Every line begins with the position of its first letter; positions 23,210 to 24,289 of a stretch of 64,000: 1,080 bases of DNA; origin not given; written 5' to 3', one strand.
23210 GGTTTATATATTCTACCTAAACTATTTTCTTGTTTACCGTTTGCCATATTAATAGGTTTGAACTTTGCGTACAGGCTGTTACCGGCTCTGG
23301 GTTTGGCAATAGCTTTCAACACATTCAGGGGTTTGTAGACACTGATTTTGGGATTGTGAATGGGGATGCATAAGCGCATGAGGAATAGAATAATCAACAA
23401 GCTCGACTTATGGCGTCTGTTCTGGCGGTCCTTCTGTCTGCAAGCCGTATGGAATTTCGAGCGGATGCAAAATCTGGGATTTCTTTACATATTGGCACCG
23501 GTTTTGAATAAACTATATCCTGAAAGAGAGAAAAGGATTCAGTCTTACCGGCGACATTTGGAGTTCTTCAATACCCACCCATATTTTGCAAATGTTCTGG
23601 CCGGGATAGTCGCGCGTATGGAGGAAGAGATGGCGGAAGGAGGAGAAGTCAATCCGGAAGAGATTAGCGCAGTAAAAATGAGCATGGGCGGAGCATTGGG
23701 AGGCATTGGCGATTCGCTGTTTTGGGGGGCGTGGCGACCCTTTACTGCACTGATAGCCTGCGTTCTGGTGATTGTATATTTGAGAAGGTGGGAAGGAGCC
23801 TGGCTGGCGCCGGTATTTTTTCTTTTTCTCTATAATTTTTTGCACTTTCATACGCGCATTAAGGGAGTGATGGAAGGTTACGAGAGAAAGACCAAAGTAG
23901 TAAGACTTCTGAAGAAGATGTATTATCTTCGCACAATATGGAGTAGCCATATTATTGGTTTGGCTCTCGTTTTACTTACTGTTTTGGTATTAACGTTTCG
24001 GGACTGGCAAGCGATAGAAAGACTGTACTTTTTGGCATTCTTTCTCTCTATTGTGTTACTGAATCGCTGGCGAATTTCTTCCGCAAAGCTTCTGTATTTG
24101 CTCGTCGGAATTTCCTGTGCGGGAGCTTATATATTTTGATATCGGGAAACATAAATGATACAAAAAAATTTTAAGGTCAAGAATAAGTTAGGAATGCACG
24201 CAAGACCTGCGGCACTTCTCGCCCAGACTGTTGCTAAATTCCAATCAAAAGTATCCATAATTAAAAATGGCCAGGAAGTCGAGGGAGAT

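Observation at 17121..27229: Regulatory-PTS operon architecture: lptB-ptsN-hprK-rapZ followed by a mannose-type PTS split by a GH57 glycoside hydrolase, then ptsH-ptsI-PGI/PMI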

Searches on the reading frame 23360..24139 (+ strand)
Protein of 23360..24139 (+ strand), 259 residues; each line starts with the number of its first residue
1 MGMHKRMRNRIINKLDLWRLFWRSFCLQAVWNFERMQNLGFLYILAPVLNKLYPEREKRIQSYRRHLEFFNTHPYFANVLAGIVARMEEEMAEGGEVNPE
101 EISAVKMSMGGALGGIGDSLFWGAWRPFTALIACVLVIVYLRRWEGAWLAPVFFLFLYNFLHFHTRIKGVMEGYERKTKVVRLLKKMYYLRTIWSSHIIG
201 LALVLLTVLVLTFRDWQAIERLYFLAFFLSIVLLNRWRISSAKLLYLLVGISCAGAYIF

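Call 3: search_protein_families(library=pfam, proteins=[window:23360-24139:+])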
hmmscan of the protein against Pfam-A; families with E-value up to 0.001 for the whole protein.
window:23360-24139:+ (259 aa): 1 family
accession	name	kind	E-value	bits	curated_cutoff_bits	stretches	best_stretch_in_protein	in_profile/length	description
PF03613.19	EIID-AGA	-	3.2e-53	181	25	1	12-202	2-187/265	PTS system mannose/fructose/sorbose family IID component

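Call 5: search_protein_families(library=ncbifam, proteins=[window:23360-24139:+])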
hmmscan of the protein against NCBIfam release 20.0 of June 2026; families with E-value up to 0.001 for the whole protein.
window:23360-24139:+ (259 aa): 4 families
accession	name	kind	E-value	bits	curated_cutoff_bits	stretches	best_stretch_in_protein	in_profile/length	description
NF008315.0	PRK11103.1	subfamily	6.8e-45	153.5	365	1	6-204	7-200/283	PTS mannose transporter subunit IID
TIGR00828.1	EIID-AGA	subfamily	3.7e-44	151.1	292.75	1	12-210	3-194/271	mannose/fructose/sorbose PTS transporter subunit IID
NF040760.1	AgaE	equivalog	1.1e-30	106.9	500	1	13-204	37-216/292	PTS N-acetylgalactosamine transporter subunit IID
NF007359.1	PRK09855.1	equivalog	2.9e-26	92.8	400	1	13-189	2-167/259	PTS galactosamine transporter subunit IID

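Call 19: search_solved_structures(query=window:23360-24139:+, show_alignments=2, max_evalue=0.01)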
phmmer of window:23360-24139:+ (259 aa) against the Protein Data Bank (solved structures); distinct sequences matched with E-value up to 0.01: 6.
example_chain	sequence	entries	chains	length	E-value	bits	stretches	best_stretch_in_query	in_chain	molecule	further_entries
6k1h_Z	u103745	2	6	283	1.5e-37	132.8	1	12-203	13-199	PTS mannose transporter subunit IID | PTS system mannose-specific EIID component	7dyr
8hfs_Z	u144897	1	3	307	5.5e-35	124.4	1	19-165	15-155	Mannose-specific PTS system, IID component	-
9wjr_Z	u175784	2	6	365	8.9e-34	120.4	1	19-181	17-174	PTS mannose transporter subunit IID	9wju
7vlx_Z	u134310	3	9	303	2.3e-33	119.1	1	12-180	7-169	PTS mannose family transporter subunit IID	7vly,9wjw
7xno_Z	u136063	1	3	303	7.4e-30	107.6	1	13-164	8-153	Mannose permease IID component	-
7xtg_E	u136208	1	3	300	8.9e-30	107.3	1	14-164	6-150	Mannose permease IID component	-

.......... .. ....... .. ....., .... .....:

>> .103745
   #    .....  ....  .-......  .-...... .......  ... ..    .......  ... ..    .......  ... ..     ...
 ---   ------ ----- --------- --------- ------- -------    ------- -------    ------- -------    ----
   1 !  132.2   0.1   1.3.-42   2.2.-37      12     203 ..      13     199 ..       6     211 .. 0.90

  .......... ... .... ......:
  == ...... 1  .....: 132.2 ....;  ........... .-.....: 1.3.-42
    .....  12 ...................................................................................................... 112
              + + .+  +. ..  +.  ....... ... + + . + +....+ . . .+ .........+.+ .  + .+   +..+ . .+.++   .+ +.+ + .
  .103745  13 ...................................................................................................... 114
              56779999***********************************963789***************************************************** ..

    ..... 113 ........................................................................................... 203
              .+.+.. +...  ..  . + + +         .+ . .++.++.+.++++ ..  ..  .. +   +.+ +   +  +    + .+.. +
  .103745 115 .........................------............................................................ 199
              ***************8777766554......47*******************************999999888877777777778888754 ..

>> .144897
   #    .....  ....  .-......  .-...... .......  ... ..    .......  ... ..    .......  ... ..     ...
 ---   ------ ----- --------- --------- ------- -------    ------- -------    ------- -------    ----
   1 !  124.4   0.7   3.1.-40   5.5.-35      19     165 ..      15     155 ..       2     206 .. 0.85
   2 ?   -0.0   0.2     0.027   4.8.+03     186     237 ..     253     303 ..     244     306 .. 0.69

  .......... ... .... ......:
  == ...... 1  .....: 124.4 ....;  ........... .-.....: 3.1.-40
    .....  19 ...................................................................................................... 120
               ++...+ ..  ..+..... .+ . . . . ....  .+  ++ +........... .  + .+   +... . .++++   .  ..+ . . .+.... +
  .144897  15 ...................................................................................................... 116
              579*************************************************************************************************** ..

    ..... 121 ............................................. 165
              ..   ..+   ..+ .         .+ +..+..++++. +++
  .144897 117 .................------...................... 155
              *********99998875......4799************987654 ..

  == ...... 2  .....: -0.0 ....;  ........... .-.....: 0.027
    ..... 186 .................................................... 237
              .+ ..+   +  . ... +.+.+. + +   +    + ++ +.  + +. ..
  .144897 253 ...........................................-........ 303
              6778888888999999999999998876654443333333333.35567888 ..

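Call 57: find_homologous_proteins(query=window:23360-24139:+)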
Query window:23360-24139:+ (259 aa): 3509 proteins with E <= 0.001 among 5630 candidates; the best 120 are listed.
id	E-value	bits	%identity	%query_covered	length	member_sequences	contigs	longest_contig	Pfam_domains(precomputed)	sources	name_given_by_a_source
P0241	4.7e-148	510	87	98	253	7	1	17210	PF03613.20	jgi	jgi:fructoselysine and glucoselysine-specific PTS system IID component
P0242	9.8e-148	509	88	98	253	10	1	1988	PF03613.20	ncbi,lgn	-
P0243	3.0e-146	504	88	98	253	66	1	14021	PF03613.20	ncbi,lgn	-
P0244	2.3e-143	494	84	98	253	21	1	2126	PF03613.20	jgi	-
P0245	1.2e-140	486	84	98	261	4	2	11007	PF03613.20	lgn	-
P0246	4.1e-137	474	82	97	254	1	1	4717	PF03613.20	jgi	-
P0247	7.8e-137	473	81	98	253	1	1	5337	PF03613.20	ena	-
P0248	2.6e-132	458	80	98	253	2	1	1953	PF03613.20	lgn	-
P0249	1.8e-127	442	77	98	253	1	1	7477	PF03613.20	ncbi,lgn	-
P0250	4.3e-127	441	88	86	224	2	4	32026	PF03613.20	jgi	-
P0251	6.6e-124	431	74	98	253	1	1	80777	PF03613.20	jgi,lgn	-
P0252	3.9e-123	428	73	98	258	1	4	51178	PF03613.20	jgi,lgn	-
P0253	6.8e-122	424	77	90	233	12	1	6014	PF03613.20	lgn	-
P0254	3.2e-120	419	74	98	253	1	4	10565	PF03613.20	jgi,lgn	-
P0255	2.2e-119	416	80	86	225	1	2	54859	PF03613.20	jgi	jgi:mannose/fructose/N-acetylgalactosamine-specific phosphotransferase system component IID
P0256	2.4e-119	416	82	86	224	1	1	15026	PF03613.20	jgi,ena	-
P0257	1.3e-117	410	79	86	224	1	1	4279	PF03613.20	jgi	-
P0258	1.3e-117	410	79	86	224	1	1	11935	PF03613.20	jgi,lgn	jgi:PTS system mannose-specific IID component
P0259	6.8e-117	408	79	86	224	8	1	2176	PF03613.20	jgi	-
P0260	8.7e-117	407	78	86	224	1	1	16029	PF03613.20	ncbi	-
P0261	2.2e-62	229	47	95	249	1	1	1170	PF03613.20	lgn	-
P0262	3.2e-62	228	46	95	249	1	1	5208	PF03613.20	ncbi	ncbi:MAG: PTS system mannose/fructose/sorbose family transporter subunit IID [bacterium]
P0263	2.2e-60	222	46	95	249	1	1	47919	PF03613.20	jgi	jgi:mannose PTS system EIID component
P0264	1.7e-58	216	43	96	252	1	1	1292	PF03613.20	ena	-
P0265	3.9e-58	215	43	94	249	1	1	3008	PF03613.20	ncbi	-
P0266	8.1e-58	214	44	95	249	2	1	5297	PF03613.20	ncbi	-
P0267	9.4e-57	211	47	84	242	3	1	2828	PF03613.20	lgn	-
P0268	2.6e-54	203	42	94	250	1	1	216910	PF03613.20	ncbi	ncbi:MAG: PTS system mannose/fructose/sorbose family transporter subunit IID [bacterium]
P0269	5.0e-54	202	43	93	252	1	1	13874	PF03613.20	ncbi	-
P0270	1.2e-52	197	44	95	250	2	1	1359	PF03613.20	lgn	-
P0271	3.2e-51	192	47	70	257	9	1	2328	PF03613.20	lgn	-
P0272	1.0e-49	188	39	95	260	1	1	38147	PF03613.20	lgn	-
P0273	2.1e-49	186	46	69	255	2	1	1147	PF03613.20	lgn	-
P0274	3.3e-49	186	41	95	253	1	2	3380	PF03613.20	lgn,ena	-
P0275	4.1e-49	186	41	90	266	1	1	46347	PF03613.20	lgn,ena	-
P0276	4.7e-49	185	40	95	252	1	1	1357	PF03613.20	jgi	jgi:PTS system mannose-specific IID component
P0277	4.8e-49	185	40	89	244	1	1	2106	PF03613.20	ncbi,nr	ncbi:MAG: PTS system mannose/fructose/sorbose family transporter subunit IID, partial [Elusimicrobio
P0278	8.3e-49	185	38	94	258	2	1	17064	PF03613.20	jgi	jgi:mannose/fructose/N-acetylgalactosamine-specific phosphotransferase system component IID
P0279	1.5e-48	184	39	100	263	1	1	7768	PF03613.20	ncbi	-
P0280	2.5e-48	183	39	93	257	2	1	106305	PF03613.20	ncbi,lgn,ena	-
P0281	4.0e-48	182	43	78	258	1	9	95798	PF03613.20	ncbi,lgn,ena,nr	ncbi:PTS system mannose/fructose/sorbose family transporter subunit IID [bacterium]|nr:PTS system ma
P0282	6.9e-48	182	39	92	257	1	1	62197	PF03613.20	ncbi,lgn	-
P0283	1.5e-47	180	38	88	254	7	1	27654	PF03613.20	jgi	-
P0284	1.6e-47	180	44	88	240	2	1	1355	PF03613.20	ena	-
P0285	3.0e-47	179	41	90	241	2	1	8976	PF03613.20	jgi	jgi:PTS system mannose-specific IID component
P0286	4.3e-47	179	48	70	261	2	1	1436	PF03613.20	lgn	-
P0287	5.4e-47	179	40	98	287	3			PF03613.20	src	-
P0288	8.8e-47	178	38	97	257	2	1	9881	PF03613.20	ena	-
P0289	1.4e-46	177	42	85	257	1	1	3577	PF03613.20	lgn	-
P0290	1.8e-46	177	46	66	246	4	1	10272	PF03613.20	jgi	-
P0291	2.6e-46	176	40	94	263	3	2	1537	PF03613.20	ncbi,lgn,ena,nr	ncbi:MAG TPA: PTS system mannose/fructose/sorbose family transporter subunit IID [Elusimicrobiota ba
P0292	3.1e-46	176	45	70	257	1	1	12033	PF03613.20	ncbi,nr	ncbi:MAG: PTS mannose/fructose/sorbose transporter family subunit IID [Elusimicrobia bacterium]|nr:P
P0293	2.1e-45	173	42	76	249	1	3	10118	PF03613.20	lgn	-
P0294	3.4e-45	173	45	68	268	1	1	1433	PF03613.20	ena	-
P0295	1.7e-44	170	38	92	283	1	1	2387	PF03613.20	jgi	jgi:PTS system mannose-specific IID component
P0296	2.7e-44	170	50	64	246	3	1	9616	PF03613.20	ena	-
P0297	5.0e-44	169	38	92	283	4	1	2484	PF03613.20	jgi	jgi:PTS system mannose-specific IID component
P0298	5.7e-44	169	35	97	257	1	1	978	PF03613.20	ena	-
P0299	1.1e-43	168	42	79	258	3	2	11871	PF03613.20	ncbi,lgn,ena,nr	ncbi:PTS system mannose/fructose/sorbose family transporter subunit IID [bacterium]|nr:PTS system ma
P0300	1.4e-43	167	39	93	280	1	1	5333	PF03613.20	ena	-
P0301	1.5e-43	167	38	92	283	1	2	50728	PF03613.20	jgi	jgi:PTS system mannose-specific IID component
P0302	1.7e-43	167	39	93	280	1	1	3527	PF03613.20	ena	-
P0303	9.3e-43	165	41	91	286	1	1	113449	PF03613.20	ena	-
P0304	2.0e-42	164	39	92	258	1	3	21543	PF03613.20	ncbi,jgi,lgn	jgi:PTS system mannose-specific IID component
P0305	2.0e-42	164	33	93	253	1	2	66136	PF03613.20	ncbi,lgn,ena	-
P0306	4.6e-42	162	35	95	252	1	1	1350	PF03613.20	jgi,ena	-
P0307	1.1e-41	161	47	66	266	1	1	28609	PF03613.20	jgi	jgi:PTS system mannose-specific IID component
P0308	1.4e-41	161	42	81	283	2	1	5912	PF03613.20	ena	-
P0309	1.4e-41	161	40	95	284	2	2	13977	PF03613.20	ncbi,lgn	-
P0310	2.5e-41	160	36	95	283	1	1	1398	PF03613.20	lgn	-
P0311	4.3e-41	159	38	90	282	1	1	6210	PF03613.20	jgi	jgi:mannose/fructose/N-acetylgalactosamine-specific phosphotransferase system component IID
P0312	4.8e-41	159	39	92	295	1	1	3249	PF03613.20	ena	-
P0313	7.8e-41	158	38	95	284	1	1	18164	PF03613.20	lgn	-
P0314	8.1e-41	158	42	75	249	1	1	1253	PF03613.20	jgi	-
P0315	8.9e-41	158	37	92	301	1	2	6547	PF03613.20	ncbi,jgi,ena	jgi:mannose/fructose/N-acetylgalactosamine-specific phosphotransferase system component IID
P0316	1.3e-40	158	46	70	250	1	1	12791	PF03613.20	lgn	-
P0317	1.3e-40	158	39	91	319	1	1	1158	PF03613.20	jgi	jgi:PTS system mannose-specific IID component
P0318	1.5e-40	157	35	98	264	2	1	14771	PF03613.20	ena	-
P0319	2.1e-40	157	38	90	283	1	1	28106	PF03613.20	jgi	jgi:mannose PTS system EIID component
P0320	2.5e-40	157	38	82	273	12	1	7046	PF03613.20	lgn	-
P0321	2.8e-40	157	41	80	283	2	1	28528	PF03613.20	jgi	jgi:mannose/fructose/sorbose-specific phosphotransferase system IID component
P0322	3.1e-40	156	39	93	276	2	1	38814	PF03613.20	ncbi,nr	ncbi:MAG TPA: PTS system mannose/fructose/sorbose family transporter subunit IID [bacterium]|nr:PTS 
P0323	4.3e-40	156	38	95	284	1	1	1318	PF03613.20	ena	-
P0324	4.6e-40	156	37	92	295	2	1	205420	PF03613.20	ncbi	-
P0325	5.3e-40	156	41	70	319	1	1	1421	PF03613.20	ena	-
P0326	6.1e-40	155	38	92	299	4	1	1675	PF03613.20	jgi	jgi:mannose PTS system EIID component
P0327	7.0e-40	155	44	60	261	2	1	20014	PF03613.20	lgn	-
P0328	7.8e-40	155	43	64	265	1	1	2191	PF03613.20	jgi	jgi:PTS system mannose-specific IID component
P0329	8.9e-40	155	42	76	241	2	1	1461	PF03613.20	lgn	-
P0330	9.8e-40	155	47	72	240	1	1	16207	PF03613.20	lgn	-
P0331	1.9e-39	154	36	92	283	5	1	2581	PF03613.20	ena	-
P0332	2.0e-39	154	37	92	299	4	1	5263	PF03613.20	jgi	jgi:PTS system mannose-specific IID component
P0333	2.3e-39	154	38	90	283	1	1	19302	PF03613.20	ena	-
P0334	2.6e-39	153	47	57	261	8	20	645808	PF03613.20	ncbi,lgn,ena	-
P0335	2.8e-39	153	38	92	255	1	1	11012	PF03613.20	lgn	-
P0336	3.2e-39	153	38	92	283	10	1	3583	PF03613.20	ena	-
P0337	4.1e-39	153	44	75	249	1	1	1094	PF03613.20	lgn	-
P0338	4.9e-39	152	37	92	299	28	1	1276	PF03613.20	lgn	-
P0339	5.2e-39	152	42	69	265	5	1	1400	PF03613.20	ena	-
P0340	6.6e-39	152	38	90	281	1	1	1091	PF03613.20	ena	-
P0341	7.6e-39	152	43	73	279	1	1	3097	PF03613.20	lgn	-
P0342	8.5e-39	152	44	68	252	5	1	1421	PF03613.20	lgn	-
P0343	8.9e-39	152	37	93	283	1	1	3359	PF03613.20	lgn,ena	-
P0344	9.3e-39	152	36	97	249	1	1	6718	PF03613.20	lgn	-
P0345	9.5e-39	152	39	77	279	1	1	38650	PF03613.20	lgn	-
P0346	1.0e-38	151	37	92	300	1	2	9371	PF03613.20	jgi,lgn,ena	jgi:PTS system mannose-specific IID component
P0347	1.2e-38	151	45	57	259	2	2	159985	PF03613.20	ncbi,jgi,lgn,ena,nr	ncbi:MAG: PTS system mannose/fructose/sorbose family transporter subunit IID [Endomicrobia bacterium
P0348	1.3e-38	151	37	92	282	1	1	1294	PF03613.20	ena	-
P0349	1.6e-38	151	43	69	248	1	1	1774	PF03613.20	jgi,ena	-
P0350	1.7e-38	151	44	71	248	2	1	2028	PF03613.20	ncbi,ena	-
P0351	1.7e-38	151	39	75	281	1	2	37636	PF03613.20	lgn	-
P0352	2.4e-38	150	43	68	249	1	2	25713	PF03613.20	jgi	-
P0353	2.5e-38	150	35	99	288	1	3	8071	PF03613.20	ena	-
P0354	2.7e-38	150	37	75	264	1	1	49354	PF03613.20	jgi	jgi:PTS system mannose-specific IID component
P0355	2.7e-38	150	38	91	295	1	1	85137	PF03613.20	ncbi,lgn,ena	-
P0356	3.0e-38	150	33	91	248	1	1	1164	PF03613.20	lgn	-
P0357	3.7e-38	150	39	78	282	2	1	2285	PF03613.20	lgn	-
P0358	4.1e-38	149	42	68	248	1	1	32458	PF03613.20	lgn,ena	-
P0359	5.3e-38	149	42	71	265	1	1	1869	PF03613.20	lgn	-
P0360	5.9e-38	149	39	75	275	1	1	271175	PF03613.20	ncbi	-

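Call 58: find_encoding_contigs(protein=P0268, flank=10000, max_places=1)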
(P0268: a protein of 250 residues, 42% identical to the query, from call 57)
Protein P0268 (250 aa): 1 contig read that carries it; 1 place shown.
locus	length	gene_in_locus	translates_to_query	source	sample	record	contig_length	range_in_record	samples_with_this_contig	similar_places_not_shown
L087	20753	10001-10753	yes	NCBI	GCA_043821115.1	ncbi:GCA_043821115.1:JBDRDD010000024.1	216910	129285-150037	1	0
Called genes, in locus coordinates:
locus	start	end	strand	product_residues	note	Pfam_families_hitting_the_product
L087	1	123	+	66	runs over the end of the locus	-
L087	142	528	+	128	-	PF13174:TPR_6 (weak)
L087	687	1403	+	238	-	PF02481:DNA_processg_A, PF18306:LDcluster4 (faint)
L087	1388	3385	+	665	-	PF01751:Toprim, PF01131:Topoisom_bac, PF01396:Zn_ribbon_Top1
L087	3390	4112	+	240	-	PF00005:ABC_tran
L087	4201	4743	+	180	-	PF02482:Ribosomal_S30AE, PF16321:Ribosom_S30AE_C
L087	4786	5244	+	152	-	PF00359:PTS_EIIA_2, PF07565:Band_3_cyto (faint)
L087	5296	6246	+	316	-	PF02603:Hpr_kinase_N, PF07085:DRTGG (faint), PF07475:Hpr_kinase_C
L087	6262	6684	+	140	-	PF03610:EIIA-man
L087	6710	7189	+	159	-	PF03830:PTSIIB_sorb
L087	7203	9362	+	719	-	PF03065:Glyco_hydro_57, PF09094:AmyA-A_glucT_m, PF09095:AmyA-gluTrfs_C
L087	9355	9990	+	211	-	PF03609:EII-Sor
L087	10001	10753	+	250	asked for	PF03613:EIID-AGA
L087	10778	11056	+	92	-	PF00381:PTS-HPr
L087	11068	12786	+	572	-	PF05524:PEP-utilisers_N, PF00391:PEP-utilizers, PF02896:PEP-utilizers_C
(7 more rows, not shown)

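Call 59: find_encoding_contigs(protein=P0281, flank=10000, max_places=1)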
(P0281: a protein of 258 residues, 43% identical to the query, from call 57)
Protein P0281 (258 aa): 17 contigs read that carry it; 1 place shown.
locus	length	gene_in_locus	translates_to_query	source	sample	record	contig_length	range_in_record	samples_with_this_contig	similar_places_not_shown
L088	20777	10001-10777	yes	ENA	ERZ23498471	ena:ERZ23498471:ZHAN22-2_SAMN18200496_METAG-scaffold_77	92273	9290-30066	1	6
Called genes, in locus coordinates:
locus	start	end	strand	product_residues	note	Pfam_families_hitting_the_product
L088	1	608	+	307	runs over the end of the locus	PF03279:Lip_A_acyltrans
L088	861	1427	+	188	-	PF06835:LptC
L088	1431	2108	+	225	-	PF03968:LptD_N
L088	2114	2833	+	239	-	PF00005:ABC_tran, PF13304:AAA_21 (faint)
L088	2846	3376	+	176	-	PF02482:Ribosomal_S30AE, PF16321:Ribosom_S30AE_C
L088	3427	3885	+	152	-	PF00359:PTS_EIIA_2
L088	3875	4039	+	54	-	-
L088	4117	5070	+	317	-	PF02603:Hpr_kinase_N, PF07475:Hpr_kinase_C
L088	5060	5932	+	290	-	PF03668:RapZ-like_N, PF22740:PapZ_C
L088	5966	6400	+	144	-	PF03610:EIIA-man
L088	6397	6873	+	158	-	PF03830:PTSIIB_sorb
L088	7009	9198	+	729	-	PF03065:Glyco_hydro_57, PF09094:AmyA-A_glucT_m, PF09095:AmyA-gluTrfs_C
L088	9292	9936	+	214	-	PF03609:EII-Sor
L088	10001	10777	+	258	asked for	PF03613:EIID-AGA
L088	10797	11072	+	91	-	PF00381:PTS-HPr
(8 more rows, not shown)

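Call 69: predict_structure(alignment_id=A7)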
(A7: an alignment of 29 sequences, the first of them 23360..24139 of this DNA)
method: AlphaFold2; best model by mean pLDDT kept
length: 259 residues; sequences in the alignment: 29
mean_pLDDT: 87.8   pTM: 0.81
mean pLDDT of the five models: 87.8, 87.4, 87.1, 87.1, 85.5
residues with pLDDT >= 90: 145; 70-90: 97; 50-70: 13; < 50: 4
segments of 3 or more residues with pLDDT < 50: none
pLDDT, mean of each block of 10 residues (from residue 1): 57 94 81 73 94 97 91 88 96 94 91 90 92 88 81 91 91 91 76 92 90 83 88 93 91 89
secondary structure, 60 per line:
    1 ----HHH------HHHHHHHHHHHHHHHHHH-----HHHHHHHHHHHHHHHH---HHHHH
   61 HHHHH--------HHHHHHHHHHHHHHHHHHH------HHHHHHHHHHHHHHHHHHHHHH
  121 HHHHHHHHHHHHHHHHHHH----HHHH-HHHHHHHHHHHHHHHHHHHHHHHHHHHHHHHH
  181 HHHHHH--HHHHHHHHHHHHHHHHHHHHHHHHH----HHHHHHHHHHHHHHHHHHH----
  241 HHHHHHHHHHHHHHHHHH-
elements in order: H14-31 H37-52 H56-65 H74-92 H99-139 H144-147 H149-186 H189-213 H218-236 H241-258
